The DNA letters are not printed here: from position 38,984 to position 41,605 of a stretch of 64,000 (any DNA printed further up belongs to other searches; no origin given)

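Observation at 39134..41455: NuoL-like protein with the GWEGVG glutamate replaced and a PEGA-like domain inserted in a periplasmic loop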

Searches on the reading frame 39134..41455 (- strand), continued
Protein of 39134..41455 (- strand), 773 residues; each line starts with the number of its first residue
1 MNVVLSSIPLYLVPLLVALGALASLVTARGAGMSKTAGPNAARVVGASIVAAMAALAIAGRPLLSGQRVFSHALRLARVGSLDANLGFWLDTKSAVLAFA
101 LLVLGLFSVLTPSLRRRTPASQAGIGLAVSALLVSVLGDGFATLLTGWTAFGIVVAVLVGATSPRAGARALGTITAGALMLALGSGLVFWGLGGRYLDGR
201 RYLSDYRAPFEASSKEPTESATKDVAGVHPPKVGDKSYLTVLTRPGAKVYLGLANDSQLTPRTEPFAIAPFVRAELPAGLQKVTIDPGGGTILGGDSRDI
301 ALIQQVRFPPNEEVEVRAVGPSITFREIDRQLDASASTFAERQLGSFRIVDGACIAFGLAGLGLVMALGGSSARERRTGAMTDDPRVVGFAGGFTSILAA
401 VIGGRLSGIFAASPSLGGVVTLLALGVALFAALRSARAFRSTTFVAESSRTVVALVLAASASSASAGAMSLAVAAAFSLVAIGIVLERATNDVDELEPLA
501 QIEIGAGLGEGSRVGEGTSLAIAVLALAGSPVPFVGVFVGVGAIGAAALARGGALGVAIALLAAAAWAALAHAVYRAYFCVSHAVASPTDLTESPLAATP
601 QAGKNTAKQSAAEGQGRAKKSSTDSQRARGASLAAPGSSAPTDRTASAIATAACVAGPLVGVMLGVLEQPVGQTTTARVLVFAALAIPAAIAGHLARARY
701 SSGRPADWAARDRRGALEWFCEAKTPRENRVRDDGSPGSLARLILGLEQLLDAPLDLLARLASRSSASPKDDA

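Call 18: find_encoding_contigs(protein=P0003, flank=10000, max_places=2)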
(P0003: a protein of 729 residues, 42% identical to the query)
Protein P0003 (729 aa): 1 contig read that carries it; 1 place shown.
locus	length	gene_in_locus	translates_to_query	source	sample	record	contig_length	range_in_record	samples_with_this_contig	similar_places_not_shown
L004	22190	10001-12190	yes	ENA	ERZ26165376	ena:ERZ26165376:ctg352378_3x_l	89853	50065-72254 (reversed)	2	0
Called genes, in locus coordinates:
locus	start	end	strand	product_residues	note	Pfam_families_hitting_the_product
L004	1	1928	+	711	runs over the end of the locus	PF00498:FHA, PF16697:Yop-YscD_cpl, PF01590:GAF, PF13185:GAF_2, PF13492:GAF_3, PF00211:Guanylate_cyc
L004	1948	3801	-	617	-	-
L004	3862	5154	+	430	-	-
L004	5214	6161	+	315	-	PF03255:ACCA, PF01039:Carboxyl_trans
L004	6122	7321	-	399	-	PF00149:Metallophos, PF12850:Metallophos_2 (weak)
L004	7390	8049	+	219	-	-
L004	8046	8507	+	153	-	PF06155:GBBH-like_N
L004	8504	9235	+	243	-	PF02421:FeoB_N, PF03193:RsgA_GTPase (faint), PF00350:Dynamin_N (faint), PF01926:MMR_HSR1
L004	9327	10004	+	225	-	PF07638:Sigma70_ECF, PF04542:Sigma70_r2, PF08281:Sigma70_r4_2, PF04545:Sigma70_r4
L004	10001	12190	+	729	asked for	-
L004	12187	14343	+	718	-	-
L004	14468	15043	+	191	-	PF01327:Pep_deformylase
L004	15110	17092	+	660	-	-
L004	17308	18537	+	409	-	PF00092:VWA (weak)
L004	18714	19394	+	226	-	-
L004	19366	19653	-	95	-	-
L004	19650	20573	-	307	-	-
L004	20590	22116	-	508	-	PF00884:Sulfatase, PF01663:Phosphodiest (weak), PF16347:SGSH_C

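Call 19: find_encoding_contigs(protein=P0008, flank=10000, max_places=2)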
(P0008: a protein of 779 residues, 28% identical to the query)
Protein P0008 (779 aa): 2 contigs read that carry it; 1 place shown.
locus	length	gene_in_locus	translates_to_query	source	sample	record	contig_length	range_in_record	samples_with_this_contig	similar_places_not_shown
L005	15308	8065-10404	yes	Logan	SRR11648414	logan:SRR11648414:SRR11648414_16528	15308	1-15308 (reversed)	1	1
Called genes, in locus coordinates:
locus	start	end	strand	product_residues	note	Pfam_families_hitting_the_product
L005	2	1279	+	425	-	?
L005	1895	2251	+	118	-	-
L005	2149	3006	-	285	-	PF13490:zf-HC2 (weak)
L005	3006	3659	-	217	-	PF04542:Sigma70_r2, PF22029:PhyR_sigma2 (weak), PF08281:Sigma70_r4_2, PF04545:Sigma70_r4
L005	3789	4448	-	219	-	PF07879:PHB_acc_N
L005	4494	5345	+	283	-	PF00005:ABC_tran, PF02463:SMC_N (faint), PF13304:AAA_21 (faint)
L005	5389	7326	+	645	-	PF13180:PDZ_2 (faint), PF17820:PDZ_6 (weak), PF00146:NADHdh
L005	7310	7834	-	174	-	-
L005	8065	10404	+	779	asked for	PF00662:Proton_antipo_N (weak), PF00361:Proton_antipo_M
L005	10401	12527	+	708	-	PF00361:Proton_antipo_M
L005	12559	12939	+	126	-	-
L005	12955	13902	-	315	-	PF01966:HD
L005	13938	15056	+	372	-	PF19580:Exo_endo_phos_3, PF03372:Exo_endo_phos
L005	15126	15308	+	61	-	?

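Call 20: find_encoding_contigs(protein=P0002, flank=10000, max_places=2)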
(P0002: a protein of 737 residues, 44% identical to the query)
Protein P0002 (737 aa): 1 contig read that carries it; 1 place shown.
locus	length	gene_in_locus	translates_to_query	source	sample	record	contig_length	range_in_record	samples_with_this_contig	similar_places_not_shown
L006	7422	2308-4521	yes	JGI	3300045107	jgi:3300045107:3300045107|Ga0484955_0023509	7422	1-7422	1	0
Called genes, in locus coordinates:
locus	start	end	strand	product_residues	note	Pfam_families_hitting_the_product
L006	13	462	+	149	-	-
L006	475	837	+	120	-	PF06155:GBBH-like_N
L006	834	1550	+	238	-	PF02421:FeoB_N, PF03193:RsgA_GTPase (faint), PF04548:AIG1 (weak), PF00350:Dynamin_N (faint), PF01926:MMR_HSR1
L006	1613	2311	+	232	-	PF07638:Sigma70_ECF, PF04542:Sigma70_r2, PF08281:Sigma70_r4_2, PF04545:Sigma70_r4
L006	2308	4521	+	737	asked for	-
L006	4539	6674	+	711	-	PF00361:Proton_antipo_M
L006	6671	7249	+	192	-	PF01327:Pep_deformylase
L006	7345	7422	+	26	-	?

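Call 35: find_related_loci(query=A4, collection=genome_contigs, flank=10000)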
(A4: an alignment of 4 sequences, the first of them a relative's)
Query A4 (773 aa) in genome_contigs; peptide patterns used: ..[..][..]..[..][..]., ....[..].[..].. (x = any residue, [..] = any of these).
26 stretches matched a pattern; 1 encode a relative of the query (tblastn E <= 1e-3); 1 distinct loci.
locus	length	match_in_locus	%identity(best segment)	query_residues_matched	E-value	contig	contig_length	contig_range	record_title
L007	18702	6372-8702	46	1-773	6e-165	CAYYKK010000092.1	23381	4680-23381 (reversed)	MAG TPA_asm: uncultured Polyangiaceae bacterium isolate binchicken_co284_169 genome assembly, contig: NODE_2441_length_2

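Call 55: predict_structure(alignment_id=A5)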
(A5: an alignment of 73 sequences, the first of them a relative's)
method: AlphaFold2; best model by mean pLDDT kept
length: 773 residues; sequences in the alignment: 73
mean_pLDDT: 85.7   pTM: 0.89
mean pLDDT of the five models: 85.7, 84.0, 83.9, 83.5, 83.4
residues with pLDDT >= 90: 499; 70-90: 126; 50-70: 113; < 50: 35
segments of 3 or more residues with pLDDT < 50: 294-296, 600-606, 608-611, 615-617
pLDDT, mean of each block of 10 residues (from residue 1): 94 98 95 84 96 98 97 92 95 98 96 79 96 98 98 94 89 95 97 86 80 71 62 95 94 89 94 97 87 56 93 93 95 94 93 98 91 68 82 97 96 96 97 92 94 98 97 98 91 66 52 73 97 96 97 96 98 95 69 53 47 51 51 56 89 97 94 94 97 94 83 76 55 53 72 77 68 49
secondary structure, 60 per line:
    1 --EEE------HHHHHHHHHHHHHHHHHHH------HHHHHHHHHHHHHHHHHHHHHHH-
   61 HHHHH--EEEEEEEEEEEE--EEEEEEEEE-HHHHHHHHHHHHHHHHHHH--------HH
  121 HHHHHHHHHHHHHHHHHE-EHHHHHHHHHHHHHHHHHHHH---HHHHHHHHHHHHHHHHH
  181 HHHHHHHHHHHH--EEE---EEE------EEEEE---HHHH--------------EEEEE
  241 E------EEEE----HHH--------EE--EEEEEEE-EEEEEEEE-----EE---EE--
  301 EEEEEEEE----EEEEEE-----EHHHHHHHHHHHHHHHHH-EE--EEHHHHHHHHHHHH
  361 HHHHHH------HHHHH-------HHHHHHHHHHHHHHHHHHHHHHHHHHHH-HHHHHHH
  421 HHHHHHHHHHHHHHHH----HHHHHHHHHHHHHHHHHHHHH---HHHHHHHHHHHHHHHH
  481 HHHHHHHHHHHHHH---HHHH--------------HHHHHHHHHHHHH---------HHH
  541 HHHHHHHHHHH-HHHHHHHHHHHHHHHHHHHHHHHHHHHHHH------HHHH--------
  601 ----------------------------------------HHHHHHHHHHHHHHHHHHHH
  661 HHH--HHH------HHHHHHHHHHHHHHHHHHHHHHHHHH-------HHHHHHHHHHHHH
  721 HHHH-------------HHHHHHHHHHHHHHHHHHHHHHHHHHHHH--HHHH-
elements in order (helices of 4 or more, strands of 3 or more residues): E3-5 H12-30 H37-59 H61-65 E68-79 E82-90 H92-110 H119-137 H141-160 H164-192 E195-197 E201-203 E210-214 H218-221 E236-241 E248-251 E271-277 E279-286 E301-308 E313-318 H325-341 H349-366 H373-377 H385-412 H414-436 H441-461 H465-494 H498-501 H516-528 H538-551 H553-582 H589-592 H641-663 H675-700 H708-724 H738-766 H769-772

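Call 60: fold_search(model_id=the predicted structure, library=pdb)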
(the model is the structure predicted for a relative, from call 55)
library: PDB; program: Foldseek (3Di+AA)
matches with E <= 10: 255; with E <= 0.001: 125
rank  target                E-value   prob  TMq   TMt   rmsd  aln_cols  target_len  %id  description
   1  8e9g_L                4.0e-12  1.00  0.53  0.64  11.7       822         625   15  Mycobacterial respiratory complex I with both quinone positions modelled (released 2022-10-12)
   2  8e9i_L                5.9e-11  1.00  0.52  0.63  11.8       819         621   15  Mycobacterial respiratory complex I, semi-inserted quinone (released 2022-10-12)
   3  6khj_F                6.4e-11  1.00  0.55  0.66  10.6       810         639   13  Supercomplex for electron transfer (released 2020-02-12)
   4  8bpx_L                8.9e-11  1.00  0.55  0.63  16.0       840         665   12  Cryo-EM structure of the Arabidopsis thaliana I+III2 supercomplex (Complete composition) (released 2023-01-25)
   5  9q8i_L                1.2e-10  1.00  0.53  0.66  11.8       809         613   14  Cryo-EM structure of E. coli complex I variant V96P/N142M (NuoE) (released 2025-11-05)
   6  8e73_5M               1.2e-10  1.00  0.50  0.58  18.1       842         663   12  Vigna radiata supercomplex I+III2 (full bridge) (released 2023-01-11)
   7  7z7s_L                1.2e-10  1.00  0.54  0.68  10.4       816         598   13  Complex I from E. coli, LMNG-purified, under Turnover at pH 6, Closed state (released 2022-09-21)
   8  7p7k_L                1.8e-10  1.00  0.53  0.67   9.7       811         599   13  Complex I from E. coli, DDM/LMNG-purified, with DQ, Resting state (released 2022-09-21)
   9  7p7m_L                2.0e-10  1.00  0.53  0.68  10.6       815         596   14  Complex I from E. coli, DDM/LMNG-purified, inhibited by Piericidin A, Open state (released 2022-09-21)
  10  7p69_L                2.1e-10  1.00  0.52  0.66  10.9       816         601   14  Complex I from E. coli, DDM/LMNG-purified, under Turnover at pH 6, Resting state (released 2022-09-21)
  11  7p64_L                3.5e-10  1.00  0.53  0.66  10.2       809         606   14  Complex I from E. coli, DDM/LMNG-purified, under Turnover at pH 6, Open state (released 2022-09-21)
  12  7z84_L                3.8e-10  1.00  0.53  0.66  10.1       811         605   14  Complex I from E. coli, DDM/LMNG-purified, under Turnover at pH 8, Open-ready state (released 2022-09-21)
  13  7p7l_L                3.9e-10  1.00  0.51  0.66  10.9       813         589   14  Complex I from E. coli, DDM/LMNG-purified, with NADH and FMN, Open state (released 2022-09-21)
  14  7p7e_L                4.1e-10  1.00  0.51  0.65  11.3       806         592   14  Complex I from E. coli, DDM/LMNG-purified, Apo, Resting state (released 2022-09-21)
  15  6khi_F                4.5e-10  1.00  0.52  0.62  12.5       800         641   12  Supercomplex for cylic electron transport in cyanobacteria (released 2020-02-12)
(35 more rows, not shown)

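Call 62: search_protein_families(library=pfam, proteins=[L005:7310-7834:-, L005:5389-7326:+], max_evalue=1)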
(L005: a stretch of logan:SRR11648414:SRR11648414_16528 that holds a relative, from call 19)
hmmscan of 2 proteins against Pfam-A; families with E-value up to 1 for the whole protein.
L005:7310-7834:- (174 aa): 1 family
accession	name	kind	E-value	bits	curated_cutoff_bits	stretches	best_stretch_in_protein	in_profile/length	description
PF05518.16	Totivirus_coat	-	0.62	8.5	25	1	85-147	694-757/759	Totivirus coat protein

L005:5389-7326:+ (645 aa): 4 families
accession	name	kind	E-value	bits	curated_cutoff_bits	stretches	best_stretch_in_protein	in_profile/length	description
PF00146.26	NADHdh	-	1.1e-53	183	27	1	294-590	16-294/298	NADH dehydrogenase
PF17820.7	PDZ_6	-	7.2e-07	29.3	27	1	188-222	2-36/54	PDZ domain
PF13180.12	PDZ_2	-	1.3e-05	25.8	27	1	173-225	4-53/80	PDZ domain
PF00595.29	PDZ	-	0.033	15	23.2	1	170-216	10-57/81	PDZ domain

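Call 71: find_related_loci(query=A7, collection=metagenome_contigs, flank=6000)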
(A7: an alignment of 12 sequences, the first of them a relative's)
Query A7 (773 aa) in metagenome_contigs; peptide patterns used: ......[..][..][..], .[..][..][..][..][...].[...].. (x = any residue, [..] = any of these).
123 stretches matched a pattern; 7 encode a relative of the query (tblastn E <= 1e-3); 7 distinct loci.
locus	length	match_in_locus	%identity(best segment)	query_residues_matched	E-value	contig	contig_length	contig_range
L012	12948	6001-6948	37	50-372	1e-42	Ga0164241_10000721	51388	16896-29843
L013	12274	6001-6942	37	66-382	3e-38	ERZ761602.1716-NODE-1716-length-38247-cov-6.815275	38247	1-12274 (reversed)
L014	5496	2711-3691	37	52-381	2e-35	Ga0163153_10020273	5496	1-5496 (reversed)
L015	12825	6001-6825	40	62-349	4e-44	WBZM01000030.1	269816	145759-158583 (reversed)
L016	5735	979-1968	34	9-346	8e-33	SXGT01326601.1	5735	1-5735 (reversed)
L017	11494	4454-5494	34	45-355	2e-30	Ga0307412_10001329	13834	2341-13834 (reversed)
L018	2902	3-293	42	248-345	2e-16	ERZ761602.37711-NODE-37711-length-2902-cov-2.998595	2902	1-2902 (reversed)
